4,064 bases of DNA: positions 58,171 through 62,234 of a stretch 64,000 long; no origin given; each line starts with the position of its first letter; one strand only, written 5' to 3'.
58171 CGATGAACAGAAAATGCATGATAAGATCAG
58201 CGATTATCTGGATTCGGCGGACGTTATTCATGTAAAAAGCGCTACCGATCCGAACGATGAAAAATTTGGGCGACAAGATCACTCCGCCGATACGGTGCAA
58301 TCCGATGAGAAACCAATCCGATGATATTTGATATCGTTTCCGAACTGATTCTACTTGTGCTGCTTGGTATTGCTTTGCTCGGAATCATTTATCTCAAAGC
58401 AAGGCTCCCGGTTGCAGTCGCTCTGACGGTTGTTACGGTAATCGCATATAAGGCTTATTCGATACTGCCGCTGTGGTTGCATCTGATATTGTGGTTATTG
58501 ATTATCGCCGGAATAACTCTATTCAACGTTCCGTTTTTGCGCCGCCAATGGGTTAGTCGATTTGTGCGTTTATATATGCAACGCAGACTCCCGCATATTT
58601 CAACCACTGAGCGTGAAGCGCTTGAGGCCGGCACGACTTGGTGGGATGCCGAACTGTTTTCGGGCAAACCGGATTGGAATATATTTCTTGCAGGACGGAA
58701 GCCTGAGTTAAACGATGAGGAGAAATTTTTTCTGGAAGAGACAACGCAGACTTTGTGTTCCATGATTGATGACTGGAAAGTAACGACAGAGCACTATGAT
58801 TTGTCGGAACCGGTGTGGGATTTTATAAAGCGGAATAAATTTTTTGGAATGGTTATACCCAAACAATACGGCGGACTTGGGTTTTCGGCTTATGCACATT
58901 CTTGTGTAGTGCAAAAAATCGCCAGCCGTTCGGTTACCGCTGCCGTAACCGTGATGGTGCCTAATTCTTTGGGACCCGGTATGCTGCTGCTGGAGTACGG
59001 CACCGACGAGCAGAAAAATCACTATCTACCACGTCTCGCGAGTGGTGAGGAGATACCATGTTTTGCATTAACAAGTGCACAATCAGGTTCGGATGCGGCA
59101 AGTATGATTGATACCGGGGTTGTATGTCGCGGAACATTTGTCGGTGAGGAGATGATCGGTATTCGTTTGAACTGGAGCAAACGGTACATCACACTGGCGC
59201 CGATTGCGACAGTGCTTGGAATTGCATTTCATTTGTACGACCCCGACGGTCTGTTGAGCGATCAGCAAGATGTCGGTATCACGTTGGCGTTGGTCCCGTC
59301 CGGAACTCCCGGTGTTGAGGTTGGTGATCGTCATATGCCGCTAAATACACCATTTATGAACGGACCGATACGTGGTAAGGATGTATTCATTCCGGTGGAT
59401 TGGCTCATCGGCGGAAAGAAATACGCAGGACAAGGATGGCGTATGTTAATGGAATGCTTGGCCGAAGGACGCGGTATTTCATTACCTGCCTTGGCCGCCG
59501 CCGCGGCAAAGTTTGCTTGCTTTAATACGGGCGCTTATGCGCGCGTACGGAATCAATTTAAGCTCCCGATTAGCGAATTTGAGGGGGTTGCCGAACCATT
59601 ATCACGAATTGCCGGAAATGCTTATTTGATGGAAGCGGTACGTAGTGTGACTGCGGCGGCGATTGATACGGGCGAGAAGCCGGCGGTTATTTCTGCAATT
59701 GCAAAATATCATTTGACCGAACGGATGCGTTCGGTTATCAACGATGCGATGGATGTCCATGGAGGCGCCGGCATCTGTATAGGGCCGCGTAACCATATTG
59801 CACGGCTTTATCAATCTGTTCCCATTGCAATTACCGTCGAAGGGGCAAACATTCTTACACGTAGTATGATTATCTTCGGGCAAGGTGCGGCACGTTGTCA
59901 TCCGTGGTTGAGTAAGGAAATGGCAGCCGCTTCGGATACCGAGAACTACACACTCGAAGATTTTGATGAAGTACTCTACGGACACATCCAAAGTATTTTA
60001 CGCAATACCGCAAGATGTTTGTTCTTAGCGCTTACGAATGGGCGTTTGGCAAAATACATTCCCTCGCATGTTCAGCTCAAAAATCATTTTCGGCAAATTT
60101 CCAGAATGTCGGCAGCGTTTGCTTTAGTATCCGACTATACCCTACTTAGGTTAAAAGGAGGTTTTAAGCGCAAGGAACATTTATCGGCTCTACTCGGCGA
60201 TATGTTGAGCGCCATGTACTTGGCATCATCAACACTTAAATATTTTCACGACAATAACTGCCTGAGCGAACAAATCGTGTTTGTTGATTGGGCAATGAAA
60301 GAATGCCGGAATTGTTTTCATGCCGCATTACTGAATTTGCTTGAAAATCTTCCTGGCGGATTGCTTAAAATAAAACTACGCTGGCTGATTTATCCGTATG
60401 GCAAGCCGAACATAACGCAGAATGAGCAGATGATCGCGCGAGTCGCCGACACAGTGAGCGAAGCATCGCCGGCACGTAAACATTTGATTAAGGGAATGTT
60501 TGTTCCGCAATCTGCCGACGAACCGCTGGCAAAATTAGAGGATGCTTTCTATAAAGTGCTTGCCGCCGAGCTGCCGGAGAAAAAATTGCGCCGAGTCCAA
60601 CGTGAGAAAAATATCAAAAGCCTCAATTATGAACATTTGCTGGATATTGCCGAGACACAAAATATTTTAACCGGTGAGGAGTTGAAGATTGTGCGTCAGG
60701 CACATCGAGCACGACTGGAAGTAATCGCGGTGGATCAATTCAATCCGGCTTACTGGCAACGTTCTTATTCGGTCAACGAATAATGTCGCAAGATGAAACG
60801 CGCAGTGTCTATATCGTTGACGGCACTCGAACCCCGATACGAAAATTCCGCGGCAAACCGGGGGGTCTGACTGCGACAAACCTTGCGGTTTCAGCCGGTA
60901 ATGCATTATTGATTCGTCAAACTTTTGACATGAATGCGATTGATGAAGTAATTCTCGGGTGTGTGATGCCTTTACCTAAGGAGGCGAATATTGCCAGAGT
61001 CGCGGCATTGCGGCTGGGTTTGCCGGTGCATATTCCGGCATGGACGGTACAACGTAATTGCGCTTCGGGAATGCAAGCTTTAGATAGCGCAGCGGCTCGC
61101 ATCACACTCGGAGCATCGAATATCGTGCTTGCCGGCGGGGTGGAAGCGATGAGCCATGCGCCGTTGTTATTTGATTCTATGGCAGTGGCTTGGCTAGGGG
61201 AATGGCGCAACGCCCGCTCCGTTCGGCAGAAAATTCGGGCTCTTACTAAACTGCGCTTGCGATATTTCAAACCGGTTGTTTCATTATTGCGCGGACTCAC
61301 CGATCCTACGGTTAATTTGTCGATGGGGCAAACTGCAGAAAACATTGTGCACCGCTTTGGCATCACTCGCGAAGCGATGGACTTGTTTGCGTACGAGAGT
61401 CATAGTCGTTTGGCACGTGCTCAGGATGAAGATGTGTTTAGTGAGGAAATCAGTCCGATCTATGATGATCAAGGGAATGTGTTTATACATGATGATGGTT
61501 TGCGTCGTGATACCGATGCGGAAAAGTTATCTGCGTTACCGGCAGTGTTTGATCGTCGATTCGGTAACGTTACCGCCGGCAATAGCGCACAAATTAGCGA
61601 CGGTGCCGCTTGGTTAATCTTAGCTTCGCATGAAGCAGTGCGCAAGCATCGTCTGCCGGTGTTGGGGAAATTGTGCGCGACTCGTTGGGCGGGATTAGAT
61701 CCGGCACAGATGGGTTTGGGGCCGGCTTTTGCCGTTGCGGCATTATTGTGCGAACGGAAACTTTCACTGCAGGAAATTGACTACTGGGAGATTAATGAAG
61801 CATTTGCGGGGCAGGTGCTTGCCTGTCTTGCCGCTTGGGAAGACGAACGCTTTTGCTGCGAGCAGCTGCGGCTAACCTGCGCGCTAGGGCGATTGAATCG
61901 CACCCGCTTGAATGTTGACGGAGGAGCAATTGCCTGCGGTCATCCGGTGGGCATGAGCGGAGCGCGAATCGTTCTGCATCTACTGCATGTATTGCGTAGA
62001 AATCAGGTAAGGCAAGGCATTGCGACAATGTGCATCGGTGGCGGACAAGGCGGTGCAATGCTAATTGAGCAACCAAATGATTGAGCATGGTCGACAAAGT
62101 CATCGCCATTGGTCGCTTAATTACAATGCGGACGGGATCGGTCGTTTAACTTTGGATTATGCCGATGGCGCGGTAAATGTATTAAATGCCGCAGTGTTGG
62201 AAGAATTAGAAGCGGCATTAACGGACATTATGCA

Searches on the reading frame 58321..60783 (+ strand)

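Call 39: search_protein_families(library=pfam, proteins=[window:58321-60783:+])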
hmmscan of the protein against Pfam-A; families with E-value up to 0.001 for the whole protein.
window:58321-60783:+ (820 aa): 4 families
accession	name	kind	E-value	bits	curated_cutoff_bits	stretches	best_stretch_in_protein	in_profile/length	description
PF09317.16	ACDH_C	-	2.4e-79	267.4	25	1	525-807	2-284/284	Acyl-CoA dehydrogenase, C-terminal, bacterial type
PF02771.21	Acyl-CoA_dh_N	-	1.4e-18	67.7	22.9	1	148-243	22-113/113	Acyl-CoA dehydrogenase, N-terminal domain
PF00441.29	Acyl-CoA_dh_1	-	3.1e-18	66.8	22.4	1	370-517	1-145/150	Acyl-CoA dehydrogenase, C-terminal domain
PF02770.24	Acyl-CoA_dh_M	-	1.1e-08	35.5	33.3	1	247-339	1-80/97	Acyl-CoA dehydrogenase, middle domain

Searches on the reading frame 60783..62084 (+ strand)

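Call 39: search_protein_families(library=pfam, proteins=[window:60783-62084:+])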
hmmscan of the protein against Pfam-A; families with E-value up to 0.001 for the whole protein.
window:60783-62084:+ (433 aa): 3 families
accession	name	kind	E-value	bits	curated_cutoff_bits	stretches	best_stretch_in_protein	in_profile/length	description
PF00108.29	Thiolase_N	-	6.7e-64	216.2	26.4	1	9-283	1-259/260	Thiolase, N-terminal domain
PF02803.24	Thiolase_C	-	1.3e-38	131.8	27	1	293-429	3-122/123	Thiolase, C-terminal domain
PF00109.32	ketoacyl-synt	-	1.9e-05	24.8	20.8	1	83-125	164-206/252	Beta-ketoacyl synthase, N-terminal domain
